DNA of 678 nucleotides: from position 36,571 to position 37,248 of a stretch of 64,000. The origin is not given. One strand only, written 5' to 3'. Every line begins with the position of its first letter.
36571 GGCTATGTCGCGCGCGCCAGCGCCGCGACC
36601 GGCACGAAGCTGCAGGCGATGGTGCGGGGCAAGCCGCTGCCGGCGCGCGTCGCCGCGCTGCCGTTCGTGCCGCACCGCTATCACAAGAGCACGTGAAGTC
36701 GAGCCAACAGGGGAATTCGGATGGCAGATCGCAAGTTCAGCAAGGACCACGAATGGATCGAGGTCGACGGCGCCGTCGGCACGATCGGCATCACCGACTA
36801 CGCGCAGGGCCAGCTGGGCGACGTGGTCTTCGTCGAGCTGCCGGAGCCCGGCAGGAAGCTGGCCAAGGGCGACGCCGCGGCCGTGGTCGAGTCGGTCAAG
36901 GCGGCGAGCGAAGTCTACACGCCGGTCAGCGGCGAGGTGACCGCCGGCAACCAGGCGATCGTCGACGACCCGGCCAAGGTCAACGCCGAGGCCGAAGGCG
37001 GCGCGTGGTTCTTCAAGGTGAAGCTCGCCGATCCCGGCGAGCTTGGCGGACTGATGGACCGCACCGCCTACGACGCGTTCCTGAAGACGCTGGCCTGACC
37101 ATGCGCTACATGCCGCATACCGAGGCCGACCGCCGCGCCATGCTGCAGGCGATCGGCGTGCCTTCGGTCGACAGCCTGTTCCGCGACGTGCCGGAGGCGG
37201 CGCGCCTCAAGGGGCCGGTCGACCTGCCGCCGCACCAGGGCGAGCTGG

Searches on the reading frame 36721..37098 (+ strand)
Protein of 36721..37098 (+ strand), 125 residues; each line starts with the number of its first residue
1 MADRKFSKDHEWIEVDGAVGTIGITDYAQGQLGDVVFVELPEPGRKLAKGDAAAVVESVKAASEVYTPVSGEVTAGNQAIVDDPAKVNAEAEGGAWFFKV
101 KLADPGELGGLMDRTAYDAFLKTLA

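Call 34: find_encoding_contigs(protein=window:36721-37098:+, flank=10000, max_places=8)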
Protein window:36721-37098:+ (125 aa): 14 contigs read that carry it; 8 places shown.
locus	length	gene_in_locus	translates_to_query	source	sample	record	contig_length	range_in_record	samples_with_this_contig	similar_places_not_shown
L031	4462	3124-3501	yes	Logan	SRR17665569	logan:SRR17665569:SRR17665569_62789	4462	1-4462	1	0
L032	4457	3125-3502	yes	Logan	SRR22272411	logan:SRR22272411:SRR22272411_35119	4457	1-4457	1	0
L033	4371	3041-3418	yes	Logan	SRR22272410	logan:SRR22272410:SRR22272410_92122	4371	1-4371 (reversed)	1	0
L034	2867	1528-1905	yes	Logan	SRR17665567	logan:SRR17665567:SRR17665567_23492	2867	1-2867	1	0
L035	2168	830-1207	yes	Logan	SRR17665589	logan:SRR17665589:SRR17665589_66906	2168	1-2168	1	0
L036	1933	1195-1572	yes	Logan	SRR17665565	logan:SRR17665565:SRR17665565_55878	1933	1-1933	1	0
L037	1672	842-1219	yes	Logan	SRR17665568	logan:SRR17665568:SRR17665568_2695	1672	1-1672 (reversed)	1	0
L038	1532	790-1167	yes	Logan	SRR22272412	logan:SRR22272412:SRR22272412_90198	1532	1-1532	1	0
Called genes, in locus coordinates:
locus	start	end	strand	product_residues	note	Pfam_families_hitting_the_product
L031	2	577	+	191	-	?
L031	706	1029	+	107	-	-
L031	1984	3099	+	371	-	PF01571:GCV_T, PF08669:GCV_T_C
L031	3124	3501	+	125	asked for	PF01597:GCV_H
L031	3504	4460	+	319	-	?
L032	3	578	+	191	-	?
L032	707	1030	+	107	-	-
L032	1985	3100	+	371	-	PF01571:GCV_T, PF08669:GCV_T_C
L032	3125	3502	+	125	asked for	PF01597:GCV_H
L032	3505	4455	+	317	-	?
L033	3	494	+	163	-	?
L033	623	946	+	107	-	-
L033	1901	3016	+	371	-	PF01571:GCV_T, PF08669:GCV_T_C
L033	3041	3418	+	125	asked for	PF01597:GCV_H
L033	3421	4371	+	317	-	?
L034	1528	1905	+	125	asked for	PF01597:GCV_H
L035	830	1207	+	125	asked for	PF01597:GCV_H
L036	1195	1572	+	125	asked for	PF01597:GCV_H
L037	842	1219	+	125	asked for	PF01597:GCV_H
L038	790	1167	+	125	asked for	PF01597:GCV_H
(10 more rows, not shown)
